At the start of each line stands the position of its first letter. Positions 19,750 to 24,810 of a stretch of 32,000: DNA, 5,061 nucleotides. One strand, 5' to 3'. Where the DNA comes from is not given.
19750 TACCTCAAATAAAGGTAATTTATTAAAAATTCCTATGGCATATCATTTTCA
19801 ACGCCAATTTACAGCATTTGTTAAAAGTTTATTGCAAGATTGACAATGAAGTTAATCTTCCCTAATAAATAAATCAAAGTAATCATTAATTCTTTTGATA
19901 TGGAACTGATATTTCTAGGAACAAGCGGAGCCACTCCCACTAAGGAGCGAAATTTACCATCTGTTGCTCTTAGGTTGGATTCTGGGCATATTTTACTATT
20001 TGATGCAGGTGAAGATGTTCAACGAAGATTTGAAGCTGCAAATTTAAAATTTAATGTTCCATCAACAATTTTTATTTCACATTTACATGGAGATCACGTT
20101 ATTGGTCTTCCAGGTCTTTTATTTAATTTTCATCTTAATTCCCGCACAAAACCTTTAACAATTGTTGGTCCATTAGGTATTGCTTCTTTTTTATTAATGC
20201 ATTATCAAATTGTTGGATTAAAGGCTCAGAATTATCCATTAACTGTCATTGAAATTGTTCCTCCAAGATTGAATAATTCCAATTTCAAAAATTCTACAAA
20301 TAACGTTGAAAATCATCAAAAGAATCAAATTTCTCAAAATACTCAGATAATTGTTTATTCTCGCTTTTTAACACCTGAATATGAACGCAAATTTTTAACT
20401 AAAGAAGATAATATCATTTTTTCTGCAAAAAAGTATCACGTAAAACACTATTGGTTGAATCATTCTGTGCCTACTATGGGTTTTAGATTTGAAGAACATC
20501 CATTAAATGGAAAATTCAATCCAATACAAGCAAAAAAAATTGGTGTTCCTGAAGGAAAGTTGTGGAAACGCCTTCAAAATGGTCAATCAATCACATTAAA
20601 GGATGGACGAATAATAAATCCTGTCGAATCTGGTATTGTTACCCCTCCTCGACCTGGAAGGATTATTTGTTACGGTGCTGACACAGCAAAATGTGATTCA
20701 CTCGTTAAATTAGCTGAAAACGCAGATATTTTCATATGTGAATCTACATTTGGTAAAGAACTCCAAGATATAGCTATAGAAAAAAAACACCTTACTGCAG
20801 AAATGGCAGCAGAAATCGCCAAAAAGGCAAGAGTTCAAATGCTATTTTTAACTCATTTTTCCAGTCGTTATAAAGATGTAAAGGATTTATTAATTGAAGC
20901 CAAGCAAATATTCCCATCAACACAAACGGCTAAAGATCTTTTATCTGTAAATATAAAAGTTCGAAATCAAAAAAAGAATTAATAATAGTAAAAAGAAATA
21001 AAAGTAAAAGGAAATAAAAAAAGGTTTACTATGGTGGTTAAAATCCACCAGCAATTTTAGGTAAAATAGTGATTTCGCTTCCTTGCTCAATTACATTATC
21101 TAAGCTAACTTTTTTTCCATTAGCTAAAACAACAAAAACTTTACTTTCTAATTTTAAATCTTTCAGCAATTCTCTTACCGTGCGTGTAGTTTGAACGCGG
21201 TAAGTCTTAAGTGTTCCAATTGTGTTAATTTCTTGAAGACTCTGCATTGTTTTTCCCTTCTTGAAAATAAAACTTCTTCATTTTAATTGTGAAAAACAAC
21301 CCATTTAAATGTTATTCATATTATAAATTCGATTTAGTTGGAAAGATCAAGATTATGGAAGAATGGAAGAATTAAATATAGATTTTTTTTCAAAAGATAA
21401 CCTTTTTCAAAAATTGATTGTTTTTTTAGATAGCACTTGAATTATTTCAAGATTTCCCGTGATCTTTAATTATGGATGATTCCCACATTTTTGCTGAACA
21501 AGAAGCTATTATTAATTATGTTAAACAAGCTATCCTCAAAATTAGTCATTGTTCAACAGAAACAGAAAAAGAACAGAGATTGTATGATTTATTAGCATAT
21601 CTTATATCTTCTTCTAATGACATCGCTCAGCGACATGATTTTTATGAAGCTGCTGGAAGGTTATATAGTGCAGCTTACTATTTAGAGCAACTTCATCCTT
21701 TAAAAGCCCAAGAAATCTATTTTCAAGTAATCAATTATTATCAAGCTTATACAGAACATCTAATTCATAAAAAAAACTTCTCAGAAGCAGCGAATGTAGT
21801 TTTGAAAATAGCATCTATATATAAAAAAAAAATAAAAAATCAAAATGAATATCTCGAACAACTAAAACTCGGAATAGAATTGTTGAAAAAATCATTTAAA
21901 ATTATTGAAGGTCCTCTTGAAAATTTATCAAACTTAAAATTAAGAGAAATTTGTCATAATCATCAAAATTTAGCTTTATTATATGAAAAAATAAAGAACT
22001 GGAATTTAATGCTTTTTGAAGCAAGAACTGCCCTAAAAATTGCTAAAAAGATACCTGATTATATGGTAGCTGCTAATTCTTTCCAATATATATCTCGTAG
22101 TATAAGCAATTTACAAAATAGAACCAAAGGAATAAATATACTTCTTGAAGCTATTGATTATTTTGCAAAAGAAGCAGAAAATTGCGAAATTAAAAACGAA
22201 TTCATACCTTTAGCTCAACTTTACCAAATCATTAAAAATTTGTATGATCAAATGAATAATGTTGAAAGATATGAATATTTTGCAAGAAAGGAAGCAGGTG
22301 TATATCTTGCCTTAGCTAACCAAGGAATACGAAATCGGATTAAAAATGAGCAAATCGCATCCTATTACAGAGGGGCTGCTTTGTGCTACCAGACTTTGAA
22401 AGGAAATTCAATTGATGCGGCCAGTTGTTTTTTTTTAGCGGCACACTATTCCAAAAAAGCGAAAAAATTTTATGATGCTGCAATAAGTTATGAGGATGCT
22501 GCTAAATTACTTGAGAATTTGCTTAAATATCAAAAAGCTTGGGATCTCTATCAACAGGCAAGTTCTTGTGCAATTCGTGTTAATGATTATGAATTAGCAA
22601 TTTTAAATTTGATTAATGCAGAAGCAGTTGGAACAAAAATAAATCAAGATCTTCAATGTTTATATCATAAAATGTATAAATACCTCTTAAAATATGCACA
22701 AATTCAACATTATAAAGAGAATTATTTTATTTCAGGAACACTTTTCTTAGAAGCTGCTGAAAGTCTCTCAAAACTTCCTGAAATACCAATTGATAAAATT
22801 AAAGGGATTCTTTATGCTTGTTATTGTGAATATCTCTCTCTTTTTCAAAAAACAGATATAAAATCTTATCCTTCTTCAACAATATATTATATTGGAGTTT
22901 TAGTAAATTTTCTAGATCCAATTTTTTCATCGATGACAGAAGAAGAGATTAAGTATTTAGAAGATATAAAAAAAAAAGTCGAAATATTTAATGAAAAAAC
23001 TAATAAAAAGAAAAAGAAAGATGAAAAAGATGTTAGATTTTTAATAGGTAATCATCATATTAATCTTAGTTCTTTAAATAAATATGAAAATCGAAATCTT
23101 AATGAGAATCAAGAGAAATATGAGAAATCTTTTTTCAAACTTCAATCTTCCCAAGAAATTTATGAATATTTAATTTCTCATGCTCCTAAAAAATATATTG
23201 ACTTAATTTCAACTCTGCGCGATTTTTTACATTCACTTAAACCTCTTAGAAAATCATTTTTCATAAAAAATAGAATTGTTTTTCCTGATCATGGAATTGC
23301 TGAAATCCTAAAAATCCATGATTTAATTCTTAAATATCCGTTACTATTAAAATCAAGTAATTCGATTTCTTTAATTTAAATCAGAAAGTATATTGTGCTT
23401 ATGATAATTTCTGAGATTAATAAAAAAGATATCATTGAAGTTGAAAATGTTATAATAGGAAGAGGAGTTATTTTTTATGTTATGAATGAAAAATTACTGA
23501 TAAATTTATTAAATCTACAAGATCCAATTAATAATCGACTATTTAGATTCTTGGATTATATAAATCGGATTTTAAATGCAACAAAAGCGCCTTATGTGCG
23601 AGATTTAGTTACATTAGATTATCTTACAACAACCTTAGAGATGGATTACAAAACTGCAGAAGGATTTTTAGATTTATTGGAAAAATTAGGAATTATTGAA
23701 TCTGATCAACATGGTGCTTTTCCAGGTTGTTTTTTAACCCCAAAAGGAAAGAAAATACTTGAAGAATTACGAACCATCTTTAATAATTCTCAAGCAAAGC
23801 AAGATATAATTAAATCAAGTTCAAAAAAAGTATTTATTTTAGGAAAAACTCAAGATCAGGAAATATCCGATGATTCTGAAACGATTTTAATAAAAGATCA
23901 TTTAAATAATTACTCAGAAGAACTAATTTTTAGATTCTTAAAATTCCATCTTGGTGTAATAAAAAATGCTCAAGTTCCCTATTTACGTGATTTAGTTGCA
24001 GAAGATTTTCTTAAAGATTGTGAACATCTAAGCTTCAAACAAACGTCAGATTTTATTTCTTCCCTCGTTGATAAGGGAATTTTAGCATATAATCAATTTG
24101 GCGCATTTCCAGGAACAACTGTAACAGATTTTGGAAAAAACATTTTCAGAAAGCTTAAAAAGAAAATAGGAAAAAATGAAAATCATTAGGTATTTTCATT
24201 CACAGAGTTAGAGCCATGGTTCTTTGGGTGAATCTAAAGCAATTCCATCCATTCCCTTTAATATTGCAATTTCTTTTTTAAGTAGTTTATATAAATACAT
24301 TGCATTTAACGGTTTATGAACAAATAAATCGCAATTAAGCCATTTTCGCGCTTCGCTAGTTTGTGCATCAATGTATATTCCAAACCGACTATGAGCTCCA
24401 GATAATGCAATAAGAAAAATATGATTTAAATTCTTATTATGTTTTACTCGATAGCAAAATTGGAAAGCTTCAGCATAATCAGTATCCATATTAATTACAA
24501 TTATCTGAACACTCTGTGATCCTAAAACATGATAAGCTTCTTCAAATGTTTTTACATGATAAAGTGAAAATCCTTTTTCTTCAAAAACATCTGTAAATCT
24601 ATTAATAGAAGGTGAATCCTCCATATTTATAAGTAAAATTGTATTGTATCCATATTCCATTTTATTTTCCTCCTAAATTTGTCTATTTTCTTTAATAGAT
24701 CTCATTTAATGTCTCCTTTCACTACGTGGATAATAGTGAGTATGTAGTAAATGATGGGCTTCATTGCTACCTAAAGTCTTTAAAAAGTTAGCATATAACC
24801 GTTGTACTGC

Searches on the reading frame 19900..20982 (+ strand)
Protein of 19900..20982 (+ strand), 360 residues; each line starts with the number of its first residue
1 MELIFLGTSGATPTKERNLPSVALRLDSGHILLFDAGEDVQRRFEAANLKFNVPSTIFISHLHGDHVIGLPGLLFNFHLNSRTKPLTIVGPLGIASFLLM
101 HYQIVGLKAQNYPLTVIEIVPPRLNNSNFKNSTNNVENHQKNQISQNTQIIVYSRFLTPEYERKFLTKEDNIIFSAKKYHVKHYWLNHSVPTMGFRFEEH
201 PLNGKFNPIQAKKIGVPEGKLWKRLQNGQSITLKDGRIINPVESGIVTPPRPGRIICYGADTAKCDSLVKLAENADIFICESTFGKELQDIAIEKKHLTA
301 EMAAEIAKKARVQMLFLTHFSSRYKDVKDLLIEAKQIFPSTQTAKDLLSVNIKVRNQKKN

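Call 32: search_protein_families(library=pfam, proteins=[window:19900-20982:+], max_evalue=0.001)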
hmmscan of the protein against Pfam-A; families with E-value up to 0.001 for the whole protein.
window:19900-20982:+ (360 aa): 3 families
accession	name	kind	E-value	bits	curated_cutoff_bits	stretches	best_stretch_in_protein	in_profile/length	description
PF12706.13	Lactamase_B_2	-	3.8e-11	43.4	27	2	251-320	132-200/200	Beta-lactamase superfamily domain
PF00753.33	Lactamase_B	-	8.1e-06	26.3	22.7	1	25-82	12-72/196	Metallo-beta-lactamase superfamily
PF13691.12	Lactamase_B_4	-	4.2e-05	23.6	27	1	11-65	4-59/63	tRNase Z endonuclease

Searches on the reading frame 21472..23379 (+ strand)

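Call 33: search_protein_families(library=pfam, proteins=[window:21472-23379:+], max_evalue=0.001)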
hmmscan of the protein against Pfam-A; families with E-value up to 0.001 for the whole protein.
window:21472-23379:+ (635 aa): 1 family
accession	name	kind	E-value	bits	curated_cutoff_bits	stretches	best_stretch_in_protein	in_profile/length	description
PF14938.12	SNAP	-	0.00042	20.3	25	0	291-367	30-104/282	Soluble NSF attachment protein, SNAP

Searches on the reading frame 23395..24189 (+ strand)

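Call 33: search_protein_families(library=pfam, proteins=[window:23395-24189:+], max_evalue=0.001)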
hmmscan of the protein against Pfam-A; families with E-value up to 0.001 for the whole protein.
window:23395-24189:+ (264 aa): 2 families
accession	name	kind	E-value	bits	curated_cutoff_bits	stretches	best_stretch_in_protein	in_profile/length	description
PF14947.12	HTH_45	-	1e-08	35.5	25.5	1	80-130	28-74/77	Winged helix-turn-helix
PF24409.1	wHTH-PRTase_assc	-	0.00097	19.6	27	0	75-132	15-61/83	wHTH-PRTase associated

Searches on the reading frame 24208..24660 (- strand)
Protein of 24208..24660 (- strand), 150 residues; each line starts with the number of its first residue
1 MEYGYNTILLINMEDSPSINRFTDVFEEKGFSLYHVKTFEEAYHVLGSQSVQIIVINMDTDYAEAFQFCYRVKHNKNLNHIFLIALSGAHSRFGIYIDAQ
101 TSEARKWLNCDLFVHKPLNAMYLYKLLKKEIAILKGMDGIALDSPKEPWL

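Call 33: search_protein_families(library=pfam, proteins=[window:24208-24660:-], max_evalue=0.001)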
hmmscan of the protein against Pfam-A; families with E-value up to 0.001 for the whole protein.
window:24208-24660:- (150 aa): 1 family
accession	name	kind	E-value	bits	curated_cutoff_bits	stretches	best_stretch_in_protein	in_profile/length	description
PF23198.2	PDE8A_N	-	8.3e-05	23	29.6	1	8-88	12-93/147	PDE8A-like, N-terminal domain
